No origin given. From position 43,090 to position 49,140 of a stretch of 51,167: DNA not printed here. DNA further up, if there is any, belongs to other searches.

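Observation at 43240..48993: A 1,917-aa multi-enzyme ORF occupies the tail-terminator slot, suggesting an enzyme-armed neck or collar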

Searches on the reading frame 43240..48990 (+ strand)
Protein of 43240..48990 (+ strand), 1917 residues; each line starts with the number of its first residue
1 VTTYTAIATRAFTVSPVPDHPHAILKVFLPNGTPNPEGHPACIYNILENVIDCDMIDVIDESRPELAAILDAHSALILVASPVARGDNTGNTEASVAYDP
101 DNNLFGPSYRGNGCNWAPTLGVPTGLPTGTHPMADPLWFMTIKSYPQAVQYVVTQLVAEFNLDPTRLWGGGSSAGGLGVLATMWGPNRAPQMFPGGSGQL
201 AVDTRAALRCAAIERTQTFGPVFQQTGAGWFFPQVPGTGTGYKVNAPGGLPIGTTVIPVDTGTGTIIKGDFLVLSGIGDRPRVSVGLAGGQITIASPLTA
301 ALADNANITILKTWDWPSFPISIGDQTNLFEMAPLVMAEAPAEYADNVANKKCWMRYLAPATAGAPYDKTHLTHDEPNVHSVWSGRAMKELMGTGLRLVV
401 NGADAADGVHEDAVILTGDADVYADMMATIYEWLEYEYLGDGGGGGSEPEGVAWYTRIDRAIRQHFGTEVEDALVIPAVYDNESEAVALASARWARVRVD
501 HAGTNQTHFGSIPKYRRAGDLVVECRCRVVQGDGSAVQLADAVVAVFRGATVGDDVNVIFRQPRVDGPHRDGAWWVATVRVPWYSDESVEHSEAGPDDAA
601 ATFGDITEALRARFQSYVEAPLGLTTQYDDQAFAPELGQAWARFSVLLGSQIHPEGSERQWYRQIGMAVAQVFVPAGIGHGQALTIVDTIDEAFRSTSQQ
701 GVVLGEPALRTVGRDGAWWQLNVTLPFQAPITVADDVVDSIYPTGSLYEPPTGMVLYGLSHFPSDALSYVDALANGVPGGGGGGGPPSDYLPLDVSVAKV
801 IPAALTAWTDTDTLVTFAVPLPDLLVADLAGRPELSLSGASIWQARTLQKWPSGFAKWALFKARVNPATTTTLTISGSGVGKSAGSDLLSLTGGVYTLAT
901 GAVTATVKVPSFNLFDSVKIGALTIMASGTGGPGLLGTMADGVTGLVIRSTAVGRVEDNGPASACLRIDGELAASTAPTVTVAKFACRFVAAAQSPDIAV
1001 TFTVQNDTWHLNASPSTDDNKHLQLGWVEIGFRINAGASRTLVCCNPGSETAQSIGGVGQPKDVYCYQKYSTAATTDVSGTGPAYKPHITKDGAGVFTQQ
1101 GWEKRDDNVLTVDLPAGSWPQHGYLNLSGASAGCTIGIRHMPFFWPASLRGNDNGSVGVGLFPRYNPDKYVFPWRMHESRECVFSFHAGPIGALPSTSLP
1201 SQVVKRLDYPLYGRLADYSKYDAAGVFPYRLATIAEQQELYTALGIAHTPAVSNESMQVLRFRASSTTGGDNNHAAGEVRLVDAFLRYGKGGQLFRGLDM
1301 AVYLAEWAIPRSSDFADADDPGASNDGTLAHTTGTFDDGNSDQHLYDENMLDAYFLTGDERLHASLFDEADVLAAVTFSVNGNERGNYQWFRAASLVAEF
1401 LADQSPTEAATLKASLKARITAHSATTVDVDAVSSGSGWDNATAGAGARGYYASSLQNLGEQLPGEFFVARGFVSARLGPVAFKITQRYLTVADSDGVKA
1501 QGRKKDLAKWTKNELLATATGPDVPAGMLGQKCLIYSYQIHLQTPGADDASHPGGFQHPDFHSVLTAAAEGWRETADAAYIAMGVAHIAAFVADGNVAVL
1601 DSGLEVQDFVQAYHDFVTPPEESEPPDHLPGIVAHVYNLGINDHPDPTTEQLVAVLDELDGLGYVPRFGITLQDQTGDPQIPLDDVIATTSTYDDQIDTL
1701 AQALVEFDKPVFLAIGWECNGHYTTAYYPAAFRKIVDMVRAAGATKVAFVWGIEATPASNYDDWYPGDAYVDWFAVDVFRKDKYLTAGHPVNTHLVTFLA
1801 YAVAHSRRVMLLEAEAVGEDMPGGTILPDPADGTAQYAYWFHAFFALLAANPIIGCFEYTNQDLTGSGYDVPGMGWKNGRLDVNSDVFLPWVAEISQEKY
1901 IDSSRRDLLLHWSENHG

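Call 5: search_protein_families(library=pfam, proteins=[window:43240-48990:+], max_evalue=0.1)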
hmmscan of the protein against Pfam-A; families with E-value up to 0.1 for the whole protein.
window:43240-48990:+ (1917 aa): 2 families
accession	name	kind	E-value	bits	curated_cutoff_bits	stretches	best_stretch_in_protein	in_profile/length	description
PF13554.12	Phage_tail_terminator_5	-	2.6e-17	63.6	27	2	606-727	2-127/127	Phage tail terminator protein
PF02156.21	Glyco_hydro_26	-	0.00039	20.3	20.2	1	1717-1788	168-239/311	Glycosyl hydrolase family 26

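Call 6: search_protein_families(library=phrogs, proteins=[window:43240-48990:+], max_evalue=0.1)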
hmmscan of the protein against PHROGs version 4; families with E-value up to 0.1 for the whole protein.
window:43240-48990:+ (1917 aa): 1 family
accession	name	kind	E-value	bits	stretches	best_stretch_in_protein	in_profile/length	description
phrog_179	-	connector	1.2e-40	139.7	2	599-730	14-149/162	tail terminator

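Call 8: search_dna_similar(query=window:43240-48990:+, collection=phages, mode=protein, max_rows=40)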
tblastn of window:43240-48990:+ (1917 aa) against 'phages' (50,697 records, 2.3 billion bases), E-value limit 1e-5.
Records with a match: 3; places in all: 3; records where one place covers at least 80% of the query: 0.
Best place of each record, by identity: <60% 3.
By first word of the organism name: Caudoviricetes 2; Microcystis 1.
By host as written in the record: - 2; Microcystis elabens 1.
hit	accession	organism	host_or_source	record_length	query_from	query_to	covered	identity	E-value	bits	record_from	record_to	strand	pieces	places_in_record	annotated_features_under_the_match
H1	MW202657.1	Caudoviricetes sp.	Manatee Spring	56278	462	727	14%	29.7%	2e-17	96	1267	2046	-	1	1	hypothetical protein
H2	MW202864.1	Caudoviricetes sp.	Manatee Spring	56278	462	727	14%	29.7%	2e-17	96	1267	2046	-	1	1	hypothetical protein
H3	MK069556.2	Microcystis phage Me-ZS1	Microcystis elabens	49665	237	314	4%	40.5%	5e-6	58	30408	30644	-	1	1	P22 coat-protein 5 family protein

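Call 9: find_homologous_proteins(query=window:43240-48990:+, max_evalue=0.001)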
Query window:43240-48990:+ (1917 aa): 2 proteins with E <= 0.001 among 8000 candidates.
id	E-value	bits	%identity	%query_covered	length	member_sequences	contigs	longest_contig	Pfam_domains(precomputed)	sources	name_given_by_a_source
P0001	0.0e+0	4457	100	100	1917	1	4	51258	PF13554.13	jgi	jgi:hypothetical protein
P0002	7.3e-14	68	26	28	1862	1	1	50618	PF05345.19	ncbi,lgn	-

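Call 10: get_annotated_region(hit=H1, flank=6000)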
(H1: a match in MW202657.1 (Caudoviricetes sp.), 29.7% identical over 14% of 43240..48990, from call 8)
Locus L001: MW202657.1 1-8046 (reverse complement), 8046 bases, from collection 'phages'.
description: Siphoviridae sp. isolate ctIqW946, complete genome.
organism: Caudoviricetes sp. (NCBI taxid 2832643)
taxonomy: Viruses; Duplodnaviria; Heunggongvirae; Uroviricota; Caudoviricetes
host: -; source: Manatee Spring; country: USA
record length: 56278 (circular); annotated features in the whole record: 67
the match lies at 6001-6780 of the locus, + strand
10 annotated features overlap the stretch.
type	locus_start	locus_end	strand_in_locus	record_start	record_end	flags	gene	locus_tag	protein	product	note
CDS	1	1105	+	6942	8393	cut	-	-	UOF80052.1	phage portal protein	-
CDS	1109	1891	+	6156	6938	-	-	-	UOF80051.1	hypothetical protein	-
CDS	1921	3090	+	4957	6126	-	-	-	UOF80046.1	P22 coat protein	-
CDS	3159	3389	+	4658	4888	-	-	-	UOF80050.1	hypothetical protein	-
CDS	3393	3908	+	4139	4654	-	-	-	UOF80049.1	hypothetical protein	-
CDS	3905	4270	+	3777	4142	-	-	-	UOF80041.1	head tail attachment protein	-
CDS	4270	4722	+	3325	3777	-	-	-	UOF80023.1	neck protein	-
CDS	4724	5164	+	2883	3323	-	-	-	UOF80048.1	hypothetical protein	-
CDS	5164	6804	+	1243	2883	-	-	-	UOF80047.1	hypothetical protein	-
CDS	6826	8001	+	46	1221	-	-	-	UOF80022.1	putative major tail structural protein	-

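Call 18: search_protein_families(library=pfam, proteins=[P0002, L001:5164-6801:+], max_evalue=0.1)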
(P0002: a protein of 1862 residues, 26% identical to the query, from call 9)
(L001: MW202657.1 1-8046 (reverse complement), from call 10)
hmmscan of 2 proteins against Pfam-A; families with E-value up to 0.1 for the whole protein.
P0002 (1862 aa): 2 families
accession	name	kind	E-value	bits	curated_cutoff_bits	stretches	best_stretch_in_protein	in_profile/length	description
PF05345.18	He_PIG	-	5.3e-10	40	24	2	1759-1845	2-95/96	Putative Ig domain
PF21345.3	PcRGLX_2nd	-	0.0071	15.8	23.5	1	683-731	71-120/360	PcRGLX-like protein central beta sandwich domain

L001:5164-6801:+ (546 aa): 0 families

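Call 24: search_protein_families(library=phrogs, proteins=[L001:5164-6801:+], max_evalue=0.01)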
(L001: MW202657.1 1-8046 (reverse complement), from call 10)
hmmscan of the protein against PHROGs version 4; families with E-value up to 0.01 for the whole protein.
L001:5164-6801:+ (546 aa): 1 family
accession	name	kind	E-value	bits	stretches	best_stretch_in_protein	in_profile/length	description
phrog_179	-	connector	1.4e-08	35.4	1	419-544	19-151/162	tail terminator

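Call 31: find_encoding_contigs(protein=P0001, flank=10000, max_places=6)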
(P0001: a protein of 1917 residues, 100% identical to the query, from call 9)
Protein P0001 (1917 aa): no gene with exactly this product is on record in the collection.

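Call 36: find_related_loci(query=window:43240-48990:+, collection=viral_contigs, flank=8000)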
Query window:43240-48990:+ (1917 aa) in viral_contigs; peptide patterns used: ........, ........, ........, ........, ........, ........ (x = any residue, [..] = any of these).
2 stretches matched a pattern, but none encodes a relative of the query by tblastn (E <= 1e-3).

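Call 66: find_related_loci(query=window:43240-48990:+, collection=metagenome_contigs, flank=3000)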
Query window:43240-48990:+ (1917 aa) in metagenome_contigs; peptide patterns used: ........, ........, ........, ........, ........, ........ (x = any residue, [..] = any of these).
17 stretches matched a pattern; 1 encode a relative of the query (tblastn E <= 1e-3); 1 distinct loci.
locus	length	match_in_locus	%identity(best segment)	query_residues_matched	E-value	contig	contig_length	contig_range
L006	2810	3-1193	99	1521-1917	0e+0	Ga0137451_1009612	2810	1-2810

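Call 78: search_protein_families(library=phrogs, proteins=[L001:4724-5161:+, L001:6826-7998:+], max_evalue=0.001)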
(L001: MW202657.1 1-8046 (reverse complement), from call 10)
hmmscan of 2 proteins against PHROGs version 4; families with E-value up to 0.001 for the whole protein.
L001:4724-5161:+ (146 aa): 1 family
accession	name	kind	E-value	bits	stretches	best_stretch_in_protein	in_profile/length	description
phrog_240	-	head and packaging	8.9e-17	62.6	1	1-132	61-176/200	head protein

L001:6826-7998:+ (391 aa): 2 families
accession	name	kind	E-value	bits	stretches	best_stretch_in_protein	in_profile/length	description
phrog_290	-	tail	1.1e-58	200.5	1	1-379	13-321/411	minor tail protein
phrog_18978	-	unknown function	5.4e-07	31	1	1-95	1-95/108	-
